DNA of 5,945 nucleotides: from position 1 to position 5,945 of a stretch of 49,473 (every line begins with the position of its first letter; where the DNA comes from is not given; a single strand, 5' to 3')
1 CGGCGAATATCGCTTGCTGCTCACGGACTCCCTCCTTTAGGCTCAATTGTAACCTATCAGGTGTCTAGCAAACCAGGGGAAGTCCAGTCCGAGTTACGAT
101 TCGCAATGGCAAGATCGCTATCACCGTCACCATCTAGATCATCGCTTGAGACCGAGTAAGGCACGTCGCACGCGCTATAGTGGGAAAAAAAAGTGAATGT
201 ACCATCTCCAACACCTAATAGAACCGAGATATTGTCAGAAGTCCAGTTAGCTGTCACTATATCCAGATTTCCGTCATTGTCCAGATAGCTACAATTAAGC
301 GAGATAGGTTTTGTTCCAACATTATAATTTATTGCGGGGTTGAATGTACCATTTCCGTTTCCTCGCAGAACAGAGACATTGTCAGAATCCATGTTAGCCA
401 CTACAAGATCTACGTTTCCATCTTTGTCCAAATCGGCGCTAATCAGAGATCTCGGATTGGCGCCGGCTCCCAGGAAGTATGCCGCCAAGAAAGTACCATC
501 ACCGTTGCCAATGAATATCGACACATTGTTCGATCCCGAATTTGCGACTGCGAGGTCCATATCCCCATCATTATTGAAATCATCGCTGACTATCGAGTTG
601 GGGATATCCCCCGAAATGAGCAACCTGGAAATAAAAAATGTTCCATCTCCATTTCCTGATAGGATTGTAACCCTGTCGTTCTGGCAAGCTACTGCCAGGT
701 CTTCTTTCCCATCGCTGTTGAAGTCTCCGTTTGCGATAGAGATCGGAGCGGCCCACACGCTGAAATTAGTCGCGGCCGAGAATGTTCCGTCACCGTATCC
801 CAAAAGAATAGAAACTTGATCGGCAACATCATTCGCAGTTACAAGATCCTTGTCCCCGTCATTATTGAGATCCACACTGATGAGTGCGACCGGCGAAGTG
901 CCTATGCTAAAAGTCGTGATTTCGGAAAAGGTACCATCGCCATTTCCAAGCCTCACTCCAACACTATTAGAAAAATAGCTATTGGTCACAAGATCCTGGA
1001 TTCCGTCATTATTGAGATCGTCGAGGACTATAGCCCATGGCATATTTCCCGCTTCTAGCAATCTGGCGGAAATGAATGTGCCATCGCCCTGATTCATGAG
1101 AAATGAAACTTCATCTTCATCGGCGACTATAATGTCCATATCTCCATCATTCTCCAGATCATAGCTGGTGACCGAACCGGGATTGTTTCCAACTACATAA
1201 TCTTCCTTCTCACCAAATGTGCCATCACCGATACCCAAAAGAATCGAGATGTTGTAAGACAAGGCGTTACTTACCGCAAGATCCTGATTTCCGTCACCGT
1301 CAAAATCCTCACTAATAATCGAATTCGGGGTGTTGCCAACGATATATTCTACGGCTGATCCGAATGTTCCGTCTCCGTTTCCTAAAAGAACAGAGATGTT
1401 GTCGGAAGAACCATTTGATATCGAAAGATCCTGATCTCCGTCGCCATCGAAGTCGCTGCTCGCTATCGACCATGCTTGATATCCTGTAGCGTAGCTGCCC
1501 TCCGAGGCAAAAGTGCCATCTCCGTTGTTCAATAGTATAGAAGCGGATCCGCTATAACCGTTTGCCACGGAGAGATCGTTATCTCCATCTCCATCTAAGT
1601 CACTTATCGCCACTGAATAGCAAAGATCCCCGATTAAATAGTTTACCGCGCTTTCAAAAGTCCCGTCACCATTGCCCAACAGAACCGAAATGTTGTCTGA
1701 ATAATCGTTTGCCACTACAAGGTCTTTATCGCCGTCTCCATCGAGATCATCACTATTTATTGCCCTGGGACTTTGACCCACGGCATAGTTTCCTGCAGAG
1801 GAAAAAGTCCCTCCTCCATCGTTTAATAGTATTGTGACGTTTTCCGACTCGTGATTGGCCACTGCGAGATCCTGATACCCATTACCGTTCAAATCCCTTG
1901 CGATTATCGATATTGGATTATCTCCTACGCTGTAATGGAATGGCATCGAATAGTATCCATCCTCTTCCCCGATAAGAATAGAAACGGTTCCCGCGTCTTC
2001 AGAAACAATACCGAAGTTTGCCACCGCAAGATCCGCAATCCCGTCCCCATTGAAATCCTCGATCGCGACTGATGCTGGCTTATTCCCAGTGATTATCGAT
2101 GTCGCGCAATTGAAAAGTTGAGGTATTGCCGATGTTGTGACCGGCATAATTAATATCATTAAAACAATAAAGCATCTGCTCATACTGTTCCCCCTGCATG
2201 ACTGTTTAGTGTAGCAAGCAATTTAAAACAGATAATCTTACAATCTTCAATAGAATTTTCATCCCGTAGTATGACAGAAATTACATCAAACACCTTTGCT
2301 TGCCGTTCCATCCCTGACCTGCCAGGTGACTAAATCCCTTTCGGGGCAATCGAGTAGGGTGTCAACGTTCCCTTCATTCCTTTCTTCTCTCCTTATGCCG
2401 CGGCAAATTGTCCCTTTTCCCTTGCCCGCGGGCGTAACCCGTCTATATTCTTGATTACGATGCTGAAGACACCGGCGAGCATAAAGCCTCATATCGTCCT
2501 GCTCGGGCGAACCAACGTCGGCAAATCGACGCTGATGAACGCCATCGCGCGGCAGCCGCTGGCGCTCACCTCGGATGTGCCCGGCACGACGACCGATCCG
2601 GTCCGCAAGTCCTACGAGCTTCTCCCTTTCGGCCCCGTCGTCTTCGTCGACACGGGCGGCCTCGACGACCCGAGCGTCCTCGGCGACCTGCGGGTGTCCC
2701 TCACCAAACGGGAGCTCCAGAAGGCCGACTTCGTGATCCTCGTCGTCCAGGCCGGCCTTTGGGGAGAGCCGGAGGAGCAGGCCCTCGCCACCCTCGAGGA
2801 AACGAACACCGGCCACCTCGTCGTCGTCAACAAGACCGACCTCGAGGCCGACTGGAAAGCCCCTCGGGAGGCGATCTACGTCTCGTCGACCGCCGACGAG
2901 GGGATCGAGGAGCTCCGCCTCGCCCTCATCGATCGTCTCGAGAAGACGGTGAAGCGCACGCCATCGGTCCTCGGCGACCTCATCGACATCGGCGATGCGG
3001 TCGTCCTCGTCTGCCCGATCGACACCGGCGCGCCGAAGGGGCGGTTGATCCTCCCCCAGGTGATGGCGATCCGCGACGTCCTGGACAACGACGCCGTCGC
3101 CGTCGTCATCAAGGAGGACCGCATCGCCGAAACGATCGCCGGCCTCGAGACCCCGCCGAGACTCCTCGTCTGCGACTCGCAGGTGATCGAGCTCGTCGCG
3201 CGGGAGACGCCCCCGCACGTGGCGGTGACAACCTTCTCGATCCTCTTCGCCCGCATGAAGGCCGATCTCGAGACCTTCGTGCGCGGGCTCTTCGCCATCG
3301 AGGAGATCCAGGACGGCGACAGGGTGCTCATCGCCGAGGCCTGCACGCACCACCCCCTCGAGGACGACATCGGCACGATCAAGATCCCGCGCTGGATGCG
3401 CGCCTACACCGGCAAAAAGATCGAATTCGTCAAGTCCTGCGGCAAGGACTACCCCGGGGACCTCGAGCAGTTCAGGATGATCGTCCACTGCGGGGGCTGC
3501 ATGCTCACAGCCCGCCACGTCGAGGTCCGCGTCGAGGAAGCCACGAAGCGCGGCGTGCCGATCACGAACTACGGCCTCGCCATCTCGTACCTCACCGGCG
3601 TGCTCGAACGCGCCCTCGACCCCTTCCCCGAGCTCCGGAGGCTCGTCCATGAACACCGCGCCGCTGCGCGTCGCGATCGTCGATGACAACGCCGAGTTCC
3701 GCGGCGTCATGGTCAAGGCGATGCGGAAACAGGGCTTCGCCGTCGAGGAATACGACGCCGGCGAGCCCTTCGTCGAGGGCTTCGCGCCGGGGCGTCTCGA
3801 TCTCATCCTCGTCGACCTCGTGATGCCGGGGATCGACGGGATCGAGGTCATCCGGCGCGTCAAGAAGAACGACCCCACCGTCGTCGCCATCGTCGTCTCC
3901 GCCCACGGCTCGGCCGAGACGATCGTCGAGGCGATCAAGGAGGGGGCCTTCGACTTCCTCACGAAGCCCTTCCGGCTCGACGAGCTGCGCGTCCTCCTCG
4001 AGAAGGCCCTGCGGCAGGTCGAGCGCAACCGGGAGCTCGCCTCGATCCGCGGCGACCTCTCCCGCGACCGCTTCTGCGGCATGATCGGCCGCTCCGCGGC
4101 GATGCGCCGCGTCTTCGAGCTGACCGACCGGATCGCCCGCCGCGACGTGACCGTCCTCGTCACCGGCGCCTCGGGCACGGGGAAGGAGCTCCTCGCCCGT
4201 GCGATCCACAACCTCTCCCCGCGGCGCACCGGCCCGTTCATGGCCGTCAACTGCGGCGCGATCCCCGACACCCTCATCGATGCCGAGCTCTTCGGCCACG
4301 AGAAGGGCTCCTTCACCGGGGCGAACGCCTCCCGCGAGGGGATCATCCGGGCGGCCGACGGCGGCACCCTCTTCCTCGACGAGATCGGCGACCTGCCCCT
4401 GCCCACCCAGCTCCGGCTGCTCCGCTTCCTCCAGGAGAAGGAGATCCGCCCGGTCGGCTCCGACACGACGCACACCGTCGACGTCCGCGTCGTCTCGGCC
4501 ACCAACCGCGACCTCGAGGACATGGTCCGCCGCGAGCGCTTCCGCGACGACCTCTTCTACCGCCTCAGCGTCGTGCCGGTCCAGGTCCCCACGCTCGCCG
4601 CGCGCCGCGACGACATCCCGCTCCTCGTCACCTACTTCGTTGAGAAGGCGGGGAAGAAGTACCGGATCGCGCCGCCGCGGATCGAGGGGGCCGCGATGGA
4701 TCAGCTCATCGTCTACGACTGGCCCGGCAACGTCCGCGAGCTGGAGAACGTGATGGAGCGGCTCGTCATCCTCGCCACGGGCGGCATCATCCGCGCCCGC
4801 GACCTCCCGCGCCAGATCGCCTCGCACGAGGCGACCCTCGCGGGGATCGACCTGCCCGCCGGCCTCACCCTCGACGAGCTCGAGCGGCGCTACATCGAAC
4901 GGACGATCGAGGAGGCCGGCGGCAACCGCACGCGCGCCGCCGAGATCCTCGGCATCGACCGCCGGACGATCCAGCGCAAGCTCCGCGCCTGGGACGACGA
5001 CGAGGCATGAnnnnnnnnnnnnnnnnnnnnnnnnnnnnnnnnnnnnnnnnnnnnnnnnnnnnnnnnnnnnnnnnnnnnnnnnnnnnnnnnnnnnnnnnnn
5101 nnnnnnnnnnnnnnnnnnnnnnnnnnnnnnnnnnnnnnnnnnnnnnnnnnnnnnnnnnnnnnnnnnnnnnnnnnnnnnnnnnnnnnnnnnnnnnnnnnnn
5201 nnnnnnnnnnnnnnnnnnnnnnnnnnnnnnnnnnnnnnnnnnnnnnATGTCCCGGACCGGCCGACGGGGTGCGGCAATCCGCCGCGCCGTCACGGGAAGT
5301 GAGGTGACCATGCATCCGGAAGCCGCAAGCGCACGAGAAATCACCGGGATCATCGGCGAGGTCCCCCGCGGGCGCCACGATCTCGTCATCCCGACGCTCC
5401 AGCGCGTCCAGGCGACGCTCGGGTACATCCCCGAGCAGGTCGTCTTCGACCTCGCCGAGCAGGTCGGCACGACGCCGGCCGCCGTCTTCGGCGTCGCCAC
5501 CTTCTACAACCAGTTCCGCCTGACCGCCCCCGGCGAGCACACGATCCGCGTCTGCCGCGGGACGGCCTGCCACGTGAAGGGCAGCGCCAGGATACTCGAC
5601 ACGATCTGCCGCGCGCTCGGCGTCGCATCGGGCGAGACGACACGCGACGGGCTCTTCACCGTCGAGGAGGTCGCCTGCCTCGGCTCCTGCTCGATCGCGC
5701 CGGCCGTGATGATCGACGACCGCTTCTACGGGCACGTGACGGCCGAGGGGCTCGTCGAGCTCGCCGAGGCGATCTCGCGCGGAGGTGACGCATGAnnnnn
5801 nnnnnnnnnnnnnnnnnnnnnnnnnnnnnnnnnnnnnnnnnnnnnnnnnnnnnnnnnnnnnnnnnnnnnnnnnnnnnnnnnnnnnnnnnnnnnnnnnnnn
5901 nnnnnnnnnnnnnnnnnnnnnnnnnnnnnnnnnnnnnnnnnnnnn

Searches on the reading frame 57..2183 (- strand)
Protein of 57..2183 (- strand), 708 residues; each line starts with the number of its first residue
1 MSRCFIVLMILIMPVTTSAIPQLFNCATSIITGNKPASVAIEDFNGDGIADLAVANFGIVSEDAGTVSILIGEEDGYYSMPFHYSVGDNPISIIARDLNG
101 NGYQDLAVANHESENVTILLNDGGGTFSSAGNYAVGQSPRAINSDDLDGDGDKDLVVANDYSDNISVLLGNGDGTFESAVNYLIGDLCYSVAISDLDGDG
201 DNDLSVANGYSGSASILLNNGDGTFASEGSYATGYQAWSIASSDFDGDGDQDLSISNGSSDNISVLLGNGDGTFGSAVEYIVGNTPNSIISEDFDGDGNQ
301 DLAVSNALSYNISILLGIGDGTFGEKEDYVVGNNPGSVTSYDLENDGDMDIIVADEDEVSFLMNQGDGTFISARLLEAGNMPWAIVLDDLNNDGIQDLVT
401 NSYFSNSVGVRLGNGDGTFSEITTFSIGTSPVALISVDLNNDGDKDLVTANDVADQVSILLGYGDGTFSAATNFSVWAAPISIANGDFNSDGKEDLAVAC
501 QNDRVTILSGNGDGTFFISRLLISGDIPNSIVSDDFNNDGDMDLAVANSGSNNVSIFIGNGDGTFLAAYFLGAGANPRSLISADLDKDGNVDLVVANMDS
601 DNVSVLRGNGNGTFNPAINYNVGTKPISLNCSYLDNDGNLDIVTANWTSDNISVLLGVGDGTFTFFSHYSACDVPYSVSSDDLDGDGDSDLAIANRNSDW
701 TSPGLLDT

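Call 76: search_protein_families(library=pfam, proteins=[window:57-2183:-], max_evalue=0.00001)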
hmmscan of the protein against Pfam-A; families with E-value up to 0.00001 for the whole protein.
window:57-2183:- (708 aa): 2 families
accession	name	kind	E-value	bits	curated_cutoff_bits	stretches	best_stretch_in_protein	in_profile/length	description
PF13517.12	FG-GAP_3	-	5.5e-97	318.8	26.9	12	535-595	1-61/61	FG-GAP-like repeat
PF01839.29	FG-GAP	-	7.5e-50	166.6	22.1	1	37-70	3-37/37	FG-GAP repeat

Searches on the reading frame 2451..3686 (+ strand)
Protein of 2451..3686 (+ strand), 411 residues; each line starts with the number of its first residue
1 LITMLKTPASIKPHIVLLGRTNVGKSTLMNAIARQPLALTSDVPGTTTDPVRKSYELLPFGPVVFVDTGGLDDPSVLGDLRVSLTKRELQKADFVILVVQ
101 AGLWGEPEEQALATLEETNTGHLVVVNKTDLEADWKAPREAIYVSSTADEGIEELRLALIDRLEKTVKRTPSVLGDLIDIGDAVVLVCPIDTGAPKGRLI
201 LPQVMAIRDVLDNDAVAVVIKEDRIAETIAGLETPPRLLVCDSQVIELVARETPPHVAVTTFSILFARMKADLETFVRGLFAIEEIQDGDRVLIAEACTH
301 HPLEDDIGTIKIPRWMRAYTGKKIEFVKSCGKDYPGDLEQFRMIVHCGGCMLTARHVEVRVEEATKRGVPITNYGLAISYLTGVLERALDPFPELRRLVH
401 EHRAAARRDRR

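Call 26: search_protein_families(library=pfam, proteins=[window:2451-3686:+], max_evalue=0.001)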
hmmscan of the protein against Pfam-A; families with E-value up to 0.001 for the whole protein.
window:2451-3686:+ (411 aa): 6 families
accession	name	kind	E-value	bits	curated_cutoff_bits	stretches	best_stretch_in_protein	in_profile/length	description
PF18133.7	HydF_tetramer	-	9.6e-45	151.7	22.6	1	274-391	1-118/118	Hydrogen maturase F tetramerization domain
PF18128.7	HydF_dimer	-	2.7e-34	117.6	23.4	1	174-270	2-98/99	Hydrogen maturase F dimerization domain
PF01926.29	MMR_HSR1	-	4.6e-20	72.3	21.9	1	15-128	2-113/113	50S ribosome-binding GTPase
PF00350.29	Dynamin_N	-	1.1e-06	29.2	27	0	15-47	1-33/168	Dynamin family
PF04548.22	AIG1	-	4e-05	23.5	27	1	14-117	2-109/212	AIG1 family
PF03193.22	RsgA_GTPase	-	8.1e-05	22.9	30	0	14-43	108-137/174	RsgA GTPase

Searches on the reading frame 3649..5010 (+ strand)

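Call 26: search_protein_families(library=pfam, proteins=[window:3649-5010:+], max_evalue=0.001)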
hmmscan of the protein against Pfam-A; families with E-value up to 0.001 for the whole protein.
window:3649-5010:+ (453 aa): 9 families
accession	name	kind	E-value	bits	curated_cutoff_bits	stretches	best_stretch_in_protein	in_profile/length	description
PF00158.32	Sigma54_activat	-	2e-70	236.3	20.2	1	145-311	1-167/168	Sigma-54 interaction domain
PF00072.30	Response_reg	-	1.9e-27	96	30.2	1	8-116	1-109/111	Response regulator receiver domain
PF25601.1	AAA_lid_14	-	7.9e-26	90.1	27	1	318-395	2-79/87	AAA+ ATPase lid domain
PF14532.12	Sigma54_activ_2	-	3.5e-19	69.8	25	1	146-316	1-138/138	Sigma-54 interaction domain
PF02954.25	HTH_8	-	2.3e-14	53.3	22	1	407-448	1-42/42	Bacterial regulatory protein, Fis family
PF13191.12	AAA_16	-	5.3e-05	24.2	32.6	1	146-205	3-63/167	AAA ATPase domain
PF01078.27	Mg_chelatase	-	0.00025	20.9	20.3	0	224-286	93-157/207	Magnesium chelatase, subunit ChlI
PF07728.20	AAA_5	-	0.00028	21.3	22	1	169-287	2-123/139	AAA domain (dynein-related subfamily)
PF20432.4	Xre-like-HTH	-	0.00041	21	25.8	0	414-446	13-44/63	Antitoxin Xre-like helix-turn-helix domain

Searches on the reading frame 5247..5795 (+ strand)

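Call 26: search_protein_families(library=pfam, proteins=[window:5247-5795:+], max_evalue=0.001)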
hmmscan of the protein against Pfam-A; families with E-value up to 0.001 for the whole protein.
window:5247-5795:+ (182 aa): 1 family
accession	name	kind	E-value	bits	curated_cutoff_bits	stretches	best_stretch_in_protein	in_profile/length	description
PF01257.25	2Fe-2S_thioredx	-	8.9e-46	155.8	24.8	1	35-175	4-143/145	Thioredoxin-like [2Fe-2S] ferredoxin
